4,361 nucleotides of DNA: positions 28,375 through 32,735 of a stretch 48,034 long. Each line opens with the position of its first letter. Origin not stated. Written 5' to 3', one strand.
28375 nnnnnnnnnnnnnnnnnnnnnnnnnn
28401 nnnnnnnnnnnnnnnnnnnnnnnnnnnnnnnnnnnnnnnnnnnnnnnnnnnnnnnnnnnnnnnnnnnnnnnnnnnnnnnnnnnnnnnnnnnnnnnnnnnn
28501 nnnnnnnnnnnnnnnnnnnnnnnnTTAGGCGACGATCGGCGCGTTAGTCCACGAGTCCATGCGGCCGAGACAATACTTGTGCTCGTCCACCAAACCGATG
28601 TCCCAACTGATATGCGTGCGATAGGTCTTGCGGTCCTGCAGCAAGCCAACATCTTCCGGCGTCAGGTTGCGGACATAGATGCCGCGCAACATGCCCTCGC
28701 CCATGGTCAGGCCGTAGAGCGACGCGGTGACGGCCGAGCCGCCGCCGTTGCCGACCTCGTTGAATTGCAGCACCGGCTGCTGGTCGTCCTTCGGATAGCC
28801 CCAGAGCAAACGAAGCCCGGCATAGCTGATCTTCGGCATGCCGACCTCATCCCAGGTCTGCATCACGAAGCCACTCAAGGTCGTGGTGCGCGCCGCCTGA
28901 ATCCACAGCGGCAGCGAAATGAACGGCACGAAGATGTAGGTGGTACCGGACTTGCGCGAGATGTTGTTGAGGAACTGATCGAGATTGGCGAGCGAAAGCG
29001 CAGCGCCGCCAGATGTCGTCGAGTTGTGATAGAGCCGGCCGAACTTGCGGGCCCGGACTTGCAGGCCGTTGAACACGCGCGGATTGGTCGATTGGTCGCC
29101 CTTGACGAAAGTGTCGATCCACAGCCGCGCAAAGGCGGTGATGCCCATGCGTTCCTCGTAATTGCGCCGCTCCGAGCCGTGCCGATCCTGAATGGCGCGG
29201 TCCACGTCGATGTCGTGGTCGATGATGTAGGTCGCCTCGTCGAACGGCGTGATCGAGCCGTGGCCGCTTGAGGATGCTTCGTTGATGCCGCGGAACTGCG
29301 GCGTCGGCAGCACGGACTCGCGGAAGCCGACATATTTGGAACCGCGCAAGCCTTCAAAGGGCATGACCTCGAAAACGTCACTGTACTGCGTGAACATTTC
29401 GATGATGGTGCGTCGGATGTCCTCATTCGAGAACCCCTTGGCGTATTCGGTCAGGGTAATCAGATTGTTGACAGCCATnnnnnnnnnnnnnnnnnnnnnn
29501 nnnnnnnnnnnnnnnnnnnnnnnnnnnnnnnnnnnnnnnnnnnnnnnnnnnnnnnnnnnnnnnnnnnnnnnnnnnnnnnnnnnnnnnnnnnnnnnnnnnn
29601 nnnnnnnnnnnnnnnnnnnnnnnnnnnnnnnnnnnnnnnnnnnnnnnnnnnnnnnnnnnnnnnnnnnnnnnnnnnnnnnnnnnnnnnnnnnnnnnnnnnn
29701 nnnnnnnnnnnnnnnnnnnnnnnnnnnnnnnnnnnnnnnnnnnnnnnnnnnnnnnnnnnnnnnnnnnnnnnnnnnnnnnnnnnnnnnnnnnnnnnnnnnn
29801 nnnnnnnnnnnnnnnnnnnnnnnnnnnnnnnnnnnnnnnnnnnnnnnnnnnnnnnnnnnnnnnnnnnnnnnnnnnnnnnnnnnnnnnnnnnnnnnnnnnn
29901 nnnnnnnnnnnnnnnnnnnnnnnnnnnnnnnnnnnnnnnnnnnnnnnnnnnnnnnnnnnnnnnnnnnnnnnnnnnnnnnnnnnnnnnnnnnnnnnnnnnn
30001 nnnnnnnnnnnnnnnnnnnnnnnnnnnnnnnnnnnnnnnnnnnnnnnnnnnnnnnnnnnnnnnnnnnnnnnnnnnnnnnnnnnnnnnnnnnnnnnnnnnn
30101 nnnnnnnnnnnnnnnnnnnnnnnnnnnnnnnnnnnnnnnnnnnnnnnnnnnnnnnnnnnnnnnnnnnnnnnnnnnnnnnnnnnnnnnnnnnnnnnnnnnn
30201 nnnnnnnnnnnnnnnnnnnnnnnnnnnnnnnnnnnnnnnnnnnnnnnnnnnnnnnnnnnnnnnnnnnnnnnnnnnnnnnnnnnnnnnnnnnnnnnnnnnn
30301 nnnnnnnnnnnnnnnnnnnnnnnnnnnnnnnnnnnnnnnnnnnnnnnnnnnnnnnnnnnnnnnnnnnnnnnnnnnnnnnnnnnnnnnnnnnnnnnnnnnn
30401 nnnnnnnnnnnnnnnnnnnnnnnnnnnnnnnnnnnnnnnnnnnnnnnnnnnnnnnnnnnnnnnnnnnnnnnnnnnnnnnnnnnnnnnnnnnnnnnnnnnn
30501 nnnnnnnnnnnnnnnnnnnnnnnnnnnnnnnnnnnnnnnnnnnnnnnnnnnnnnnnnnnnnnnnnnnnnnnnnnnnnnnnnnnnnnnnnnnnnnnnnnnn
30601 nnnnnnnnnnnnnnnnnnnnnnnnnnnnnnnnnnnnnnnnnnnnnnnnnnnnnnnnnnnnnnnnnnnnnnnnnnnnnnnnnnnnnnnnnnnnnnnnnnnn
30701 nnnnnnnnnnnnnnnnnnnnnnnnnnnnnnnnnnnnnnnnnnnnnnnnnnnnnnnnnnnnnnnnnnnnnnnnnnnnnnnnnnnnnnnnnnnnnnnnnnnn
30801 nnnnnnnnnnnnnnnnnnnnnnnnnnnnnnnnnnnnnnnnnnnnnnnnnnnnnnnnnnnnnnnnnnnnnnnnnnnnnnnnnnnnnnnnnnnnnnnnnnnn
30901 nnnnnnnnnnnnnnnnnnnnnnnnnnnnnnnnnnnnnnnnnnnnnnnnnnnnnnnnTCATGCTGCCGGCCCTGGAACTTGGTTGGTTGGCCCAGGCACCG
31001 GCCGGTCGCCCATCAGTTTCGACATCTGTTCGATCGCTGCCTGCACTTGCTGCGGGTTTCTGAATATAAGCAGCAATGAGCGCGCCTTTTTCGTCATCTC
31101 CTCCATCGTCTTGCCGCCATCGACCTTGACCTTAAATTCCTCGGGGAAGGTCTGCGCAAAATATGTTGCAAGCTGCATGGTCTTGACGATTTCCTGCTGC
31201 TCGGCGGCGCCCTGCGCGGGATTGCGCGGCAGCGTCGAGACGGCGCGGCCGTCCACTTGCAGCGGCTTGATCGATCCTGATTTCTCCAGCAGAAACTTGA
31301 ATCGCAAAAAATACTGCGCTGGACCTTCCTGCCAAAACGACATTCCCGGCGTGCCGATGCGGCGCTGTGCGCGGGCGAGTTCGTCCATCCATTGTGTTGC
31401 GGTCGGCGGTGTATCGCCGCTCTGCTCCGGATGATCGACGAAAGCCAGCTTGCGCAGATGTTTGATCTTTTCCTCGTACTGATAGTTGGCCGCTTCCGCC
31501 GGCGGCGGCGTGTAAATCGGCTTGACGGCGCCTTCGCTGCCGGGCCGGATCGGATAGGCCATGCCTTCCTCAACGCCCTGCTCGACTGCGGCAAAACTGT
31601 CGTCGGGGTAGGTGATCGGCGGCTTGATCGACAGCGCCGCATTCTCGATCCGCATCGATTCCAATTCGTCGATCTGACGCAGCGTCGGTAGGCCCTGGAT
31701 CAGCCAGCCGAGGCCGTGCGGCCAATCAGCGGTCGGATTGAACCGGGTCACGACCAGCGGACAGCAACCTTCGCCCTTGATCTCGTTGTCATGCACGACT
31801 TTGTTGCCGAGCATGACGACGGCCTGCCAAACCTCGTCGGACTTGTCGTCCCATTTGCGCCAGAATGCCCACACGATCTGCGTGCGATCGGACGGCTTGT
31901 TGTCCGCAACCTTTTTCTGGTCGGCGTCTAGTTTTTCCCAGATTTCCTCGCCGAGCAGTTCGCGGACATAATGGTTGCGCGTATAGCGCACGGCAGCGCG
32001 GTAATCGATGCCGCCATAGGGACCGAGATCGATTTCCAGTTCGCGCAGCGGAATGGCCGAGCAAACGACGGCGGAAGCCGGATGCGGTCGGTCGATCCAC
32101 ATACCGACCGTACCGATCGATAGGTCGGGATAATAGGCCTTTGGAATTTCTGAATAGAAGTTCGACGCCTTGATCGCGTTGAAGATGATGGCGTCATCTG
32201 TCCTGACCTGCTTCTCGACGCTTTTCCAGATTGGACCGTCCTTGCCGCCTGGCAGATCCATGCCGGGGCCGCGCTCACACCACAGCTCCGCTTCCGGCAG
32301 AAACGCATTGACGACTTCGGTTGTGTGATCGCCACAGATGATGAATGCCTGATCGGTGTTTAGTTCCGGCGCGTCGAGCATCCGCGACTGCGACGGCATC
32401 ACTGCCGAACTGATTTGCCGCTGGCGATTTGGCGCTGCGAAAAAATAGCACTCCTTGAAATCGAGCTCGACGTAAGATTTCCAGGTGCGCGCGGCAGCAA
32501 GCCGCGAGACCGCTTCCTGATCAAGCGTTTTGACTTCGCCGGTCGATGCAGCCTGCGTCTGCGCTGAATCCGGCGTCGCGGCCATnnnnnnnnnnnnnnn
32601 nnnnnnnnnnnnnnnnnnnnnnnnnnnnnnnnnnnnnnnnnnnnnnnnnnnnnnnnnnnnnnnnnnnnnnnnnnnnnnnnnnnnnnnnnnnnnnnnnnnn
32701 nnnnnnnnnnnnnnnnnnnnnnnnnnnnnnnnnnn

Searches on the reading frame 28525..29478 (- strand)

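Call 19: search_protein_families(library=phrogs, proteins=[window:28525-29478:-], max_evalue=0.001)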
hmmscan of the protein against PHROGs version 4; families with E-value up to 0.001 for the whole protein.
window:28525-29478:- (317 aa): 1 family
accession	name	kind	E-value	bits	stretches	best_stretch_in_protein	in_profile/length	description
phrog_212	-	head and packaging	8.6e-42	144.5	1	6-297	5-280/301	major head protein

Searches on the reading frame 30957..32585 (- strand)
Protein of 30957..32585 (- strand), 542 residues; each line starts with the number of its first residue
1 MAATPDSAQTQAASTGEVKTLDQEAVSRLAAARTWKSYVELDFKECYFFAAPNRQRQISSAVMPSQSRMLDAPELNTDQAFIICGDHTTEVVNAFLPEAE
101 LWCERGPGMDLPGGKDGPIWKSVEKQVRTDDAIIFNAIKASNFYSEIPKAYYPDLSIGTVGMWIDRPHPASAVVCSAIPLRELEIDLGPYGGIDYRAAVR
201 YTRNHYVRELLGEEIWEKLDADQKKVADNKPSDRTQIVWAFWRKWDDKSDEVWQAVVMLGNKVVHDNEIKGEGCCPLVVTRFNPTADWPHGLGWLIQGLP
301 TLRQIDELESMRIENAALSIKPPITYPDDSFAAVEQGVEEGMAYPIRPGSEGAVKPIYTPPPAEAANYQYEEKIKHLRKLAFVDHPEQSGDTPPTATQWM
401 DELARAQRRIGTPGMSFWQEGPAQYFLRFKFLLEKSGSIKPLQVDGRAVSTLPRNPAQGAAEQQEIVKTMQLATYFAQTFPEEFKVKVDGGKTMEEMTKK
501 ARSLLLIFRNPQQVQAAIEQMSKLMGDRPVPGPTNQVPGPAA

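Call 19: search_protein_families(library=phrogs, proteins=[window:30957-32585:-], max_evalue=0.001)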
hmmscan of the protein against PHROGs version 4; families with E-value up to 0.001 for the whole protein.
window:30957-32585:- (542 aa): 2 families
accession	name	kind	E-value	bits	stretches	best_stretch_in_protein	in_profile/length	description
phrog_332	-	connector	1.6e-24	87.2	1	19-523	8-520/560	head-tail adaptor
phrog_21528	-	unknown function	6.3e-05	23.6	1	26-246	7-218/224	-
